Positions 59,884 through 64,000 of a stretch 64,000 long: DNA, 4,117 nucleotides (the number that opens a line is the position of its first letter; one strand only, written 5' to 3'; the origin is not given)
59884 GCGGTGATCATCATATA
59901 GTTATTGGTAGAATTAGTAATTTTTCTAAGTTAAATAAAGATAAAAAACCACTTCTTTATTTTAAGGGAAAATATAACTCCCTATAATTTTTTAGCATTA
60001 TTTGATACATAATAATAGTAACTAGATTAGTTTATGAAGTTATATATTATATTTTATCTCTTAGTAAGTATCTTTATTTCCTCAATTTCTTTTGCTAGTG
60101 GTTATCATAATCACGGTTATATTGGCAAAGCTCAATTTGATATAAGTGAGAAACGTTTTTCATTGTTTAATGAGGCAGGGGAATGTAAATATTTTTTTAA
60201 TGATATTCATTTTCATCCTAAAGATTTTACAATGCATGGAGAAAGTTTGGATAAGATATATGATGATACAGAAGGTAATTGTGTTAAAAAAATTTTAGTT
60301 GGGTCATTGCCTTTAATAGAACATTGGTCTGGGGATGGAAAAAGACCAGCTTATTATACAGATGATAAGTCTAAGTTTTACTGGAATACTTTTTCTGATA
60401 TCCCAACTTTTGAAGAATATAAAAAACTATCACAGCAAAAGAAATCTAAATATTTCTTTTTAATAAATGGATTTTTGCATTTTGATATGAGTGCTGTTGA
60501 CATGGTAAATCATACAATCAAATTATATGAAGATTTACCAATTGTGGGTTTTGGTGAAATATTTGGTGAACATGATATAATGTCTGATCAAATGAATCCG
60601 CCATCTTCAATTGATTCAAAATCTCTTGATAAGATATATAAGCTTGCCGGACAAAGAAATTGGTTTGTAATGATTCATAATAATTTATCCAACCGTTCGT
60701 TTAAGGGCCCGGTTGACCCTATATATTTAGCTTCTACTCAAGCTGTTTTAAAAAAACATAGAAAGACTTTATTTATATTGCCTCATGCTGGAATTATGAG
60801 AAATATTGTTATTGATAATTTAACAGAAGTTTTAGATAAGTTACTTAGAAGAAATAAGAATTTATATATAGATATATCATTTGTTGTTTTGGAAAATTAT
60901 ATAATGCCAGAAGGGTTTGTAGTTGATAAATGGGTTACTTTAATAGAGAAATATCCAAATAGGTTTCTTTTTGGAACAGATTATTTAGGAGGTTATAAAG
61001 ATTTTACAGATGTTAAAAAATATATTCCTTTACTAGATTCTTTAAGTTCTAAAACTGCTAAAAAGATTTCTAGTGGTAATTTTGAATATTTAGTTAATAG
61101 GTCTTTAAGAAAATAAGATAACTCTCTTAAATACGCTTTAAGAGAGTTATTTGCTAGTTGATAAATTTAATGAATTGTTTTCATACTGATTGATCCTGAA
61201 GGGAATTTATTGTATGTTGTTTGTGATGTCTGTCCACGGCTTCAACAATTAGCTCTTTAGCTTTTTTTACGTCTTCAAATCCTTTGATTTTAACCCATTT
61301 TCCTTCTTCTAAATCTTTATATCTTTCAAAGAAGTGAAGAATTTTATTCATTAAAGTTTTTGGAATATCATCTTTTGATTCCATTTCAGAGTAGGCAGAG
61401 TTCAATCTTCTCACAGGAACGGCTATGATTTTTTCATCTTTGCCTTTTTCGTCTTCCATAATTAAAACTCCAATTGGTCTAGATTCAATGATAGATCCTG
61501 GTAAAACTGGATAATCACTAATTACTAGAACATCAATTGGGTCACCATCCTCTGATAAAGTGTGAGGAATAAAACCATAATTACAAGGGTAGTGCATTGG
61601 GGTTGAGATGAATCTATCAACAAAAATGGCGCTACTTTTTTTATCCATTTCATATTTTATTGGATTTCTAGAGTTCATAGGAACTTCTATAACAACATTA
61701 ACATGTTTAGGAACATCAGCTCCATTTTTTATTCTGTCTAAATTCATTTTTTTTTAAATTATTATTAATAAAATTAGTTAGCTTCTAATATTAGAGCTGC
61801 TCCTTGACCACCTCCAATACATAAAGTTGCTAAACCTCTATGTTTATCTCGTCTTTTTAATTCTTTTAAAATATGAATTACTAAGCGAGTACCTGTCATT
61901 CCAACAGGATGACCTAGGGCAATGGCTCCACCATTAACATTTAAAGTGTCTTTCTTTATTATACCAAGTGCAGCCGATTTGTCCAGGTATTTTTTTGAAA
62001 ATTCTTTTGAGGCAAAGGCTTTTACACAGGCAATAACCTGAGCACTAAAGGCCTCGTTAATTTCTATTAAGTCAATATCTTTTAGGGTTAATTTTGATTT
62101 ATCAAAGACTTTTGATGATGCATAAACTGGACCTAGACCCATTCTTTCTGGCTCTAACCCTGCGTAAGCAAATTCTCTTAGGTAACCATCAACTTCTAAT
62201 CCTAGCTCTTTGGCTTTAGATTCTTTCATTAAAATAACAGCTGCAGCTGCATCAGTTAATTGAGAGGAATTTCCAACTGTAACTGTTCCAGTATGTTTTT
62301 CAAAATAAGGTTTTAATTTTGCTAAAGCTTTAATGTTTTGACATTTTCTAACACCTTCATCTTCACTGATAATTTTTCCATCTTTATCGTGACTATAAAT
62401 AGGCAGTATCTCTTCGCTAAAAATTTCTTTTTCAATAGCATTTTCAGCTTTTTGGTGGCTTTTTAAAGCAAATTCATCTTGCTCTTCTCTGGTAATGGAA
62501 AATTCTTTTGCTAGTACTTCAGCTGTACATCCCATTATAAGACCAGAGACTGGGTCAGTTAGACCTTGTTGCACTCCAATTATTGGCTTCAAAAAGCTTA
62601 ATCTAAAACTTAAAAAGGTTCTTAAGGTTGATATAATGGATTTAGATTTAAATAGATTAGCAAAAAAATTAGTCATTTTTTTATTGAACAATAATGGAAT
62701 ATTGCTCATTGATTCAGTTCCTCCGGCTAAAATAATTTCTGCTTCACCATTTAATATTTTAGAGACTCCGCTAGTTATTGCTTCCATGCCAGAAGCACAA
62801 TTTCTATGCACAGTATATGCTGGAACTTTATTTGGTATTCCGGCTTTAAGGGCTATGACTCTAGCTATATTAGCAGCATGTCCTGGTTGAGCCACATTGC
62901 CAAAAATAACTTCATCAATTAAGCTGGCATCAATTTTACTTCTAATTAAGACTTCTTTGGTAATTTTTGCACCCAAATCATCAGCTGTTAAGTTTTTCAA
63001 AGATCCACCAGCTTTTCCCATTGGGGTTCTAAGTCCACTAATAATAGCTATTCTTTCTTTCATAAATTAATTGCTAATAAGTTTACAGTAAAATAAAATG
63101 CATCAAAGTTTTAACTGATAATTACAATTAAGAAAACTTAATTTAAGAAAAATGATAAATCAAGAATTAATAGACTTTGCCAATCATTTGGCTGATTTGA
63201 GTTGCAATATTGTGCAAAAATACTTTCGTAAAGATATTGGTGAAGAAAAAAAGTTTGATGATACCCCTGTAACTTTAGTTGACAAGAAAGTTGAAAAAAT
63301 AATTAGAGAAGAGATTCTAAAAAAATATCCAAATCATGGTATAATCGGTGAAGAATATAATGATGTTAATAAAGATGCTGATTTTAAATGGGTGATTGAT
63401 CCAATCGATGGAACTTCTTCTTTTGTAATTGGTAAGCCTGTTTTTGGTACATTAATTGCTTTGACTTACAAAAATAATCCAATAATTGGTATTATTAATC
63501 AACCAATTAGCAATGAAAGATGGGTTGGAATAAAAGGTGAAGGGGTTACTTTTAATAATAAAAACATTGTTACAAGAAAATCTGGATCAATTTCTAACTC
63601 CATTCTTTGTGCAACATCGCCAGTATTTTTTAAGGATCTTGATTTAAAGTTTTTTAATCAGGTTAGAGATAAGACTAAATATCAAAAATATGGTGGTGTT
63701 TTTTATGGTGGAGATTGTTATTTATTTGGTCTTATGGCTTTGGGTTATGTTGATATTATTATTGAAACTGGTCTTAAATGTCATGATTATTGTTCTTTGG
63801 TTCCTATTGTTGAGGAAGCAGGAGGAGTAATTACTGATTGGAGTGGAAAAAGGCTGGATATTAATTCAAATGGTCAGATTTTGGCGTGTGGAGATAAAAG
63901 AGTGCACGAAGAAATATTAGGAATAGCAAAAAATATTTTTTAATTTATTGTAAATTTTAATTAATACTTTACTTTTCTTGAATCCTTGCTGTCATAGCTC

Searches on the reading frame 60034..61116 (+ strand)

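Call 50: search_protein_families(library=pfam, proteins=[window:60034-61116:+], max_evalue=0.00001)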
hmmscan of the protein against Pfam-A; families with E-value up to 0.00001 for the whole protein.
window:60034-61116:+ (360 aa): 1 family
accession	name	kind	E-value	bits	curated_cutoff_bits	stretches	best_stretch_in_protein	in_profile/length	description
PF04909.20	Amidohydro_2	-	6.2e-09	36.5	26.4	1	196-317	127-247/289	Amidohydrolase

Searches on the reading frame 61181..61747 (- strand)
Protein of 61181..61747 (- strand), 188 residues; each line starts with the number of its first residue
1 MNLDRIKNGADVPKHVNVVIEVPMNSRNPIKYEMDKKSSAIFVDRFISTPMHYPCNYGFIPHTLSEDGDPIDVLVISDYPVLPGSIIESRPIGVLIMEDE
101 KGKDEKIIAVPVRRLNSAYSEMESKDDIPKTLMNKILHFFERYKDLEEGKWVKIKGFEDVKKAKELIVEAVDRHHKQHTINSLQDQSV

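Call 79: search_protein_families(library=pfam, proteins=[window:61181-61747:-], max_evalue=0.01)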
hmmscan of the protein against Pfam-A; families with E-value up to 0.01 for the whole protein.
window:61181-61747:- (188 aa): 1 family
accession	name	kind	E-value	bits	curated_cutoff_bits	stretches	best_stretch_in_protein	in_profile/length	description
PF00719.24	Pyrophosphatase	-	4.8e-57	192.5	23.5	1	18-173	1-151/153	Inorganic pyrophosphatase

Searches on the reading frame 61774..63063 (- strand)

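Call 79: search_protein_families(library=pfam, proteins=[window:61774-63063:-], max_evalue=0.01)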
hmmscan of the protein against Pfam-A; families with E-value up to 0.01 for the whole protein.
window:61774-63063:- (429 aa): 4 families
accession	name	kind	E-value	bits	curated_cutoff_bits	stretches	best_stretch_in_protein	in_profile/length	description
PF00108.29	Thiolase_N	-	6.5e-80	268.7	26.4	1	5-282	1-260/260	Thiolase, N-terminal domain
PF02803.24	Thiolase_C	-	1e-43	148.3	27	1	292-427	4-122/123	Thiolase, C-terminal domain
PF00109.32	ketoacyl-synt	-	2e-06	28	20.8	1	66-120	153-205/252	Beta-ketoacyl synthase, N-terminal domain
PF22691.2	Thiolase_C_1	-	0.00011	22.4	28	1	315-417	23-125/144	Thiolase C-terminal domain-like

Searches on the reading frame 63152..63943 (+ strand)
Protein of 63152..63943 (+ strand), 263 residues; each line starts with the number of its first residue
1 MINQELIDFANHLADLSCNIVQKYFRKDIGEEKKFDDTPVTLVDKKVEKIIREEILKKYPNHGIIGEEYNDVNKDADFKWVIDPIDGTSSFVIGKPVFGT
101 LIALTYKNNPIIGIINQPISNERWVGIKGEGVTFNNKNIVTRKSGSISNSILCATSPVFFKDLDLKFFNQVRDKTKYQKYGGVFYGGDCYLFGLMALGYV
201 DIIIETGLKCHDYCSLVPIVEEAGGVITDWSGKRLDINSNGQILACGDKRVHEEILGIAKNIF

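Call 79: search_protein_families(library=pfam, proteins=[window:63152-63943:+], max_evalue=0.01)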
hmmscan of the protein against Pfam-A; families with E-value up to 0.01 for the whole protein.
window:63152-63943:+ (263 aa): 1 family
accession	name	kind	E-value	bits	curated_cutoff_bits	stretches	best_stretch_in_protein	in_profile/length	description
PF00459.30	Inositol_P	-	1.9e-53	182.1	27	1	3-259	2-266/271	Inositol monophosphatase family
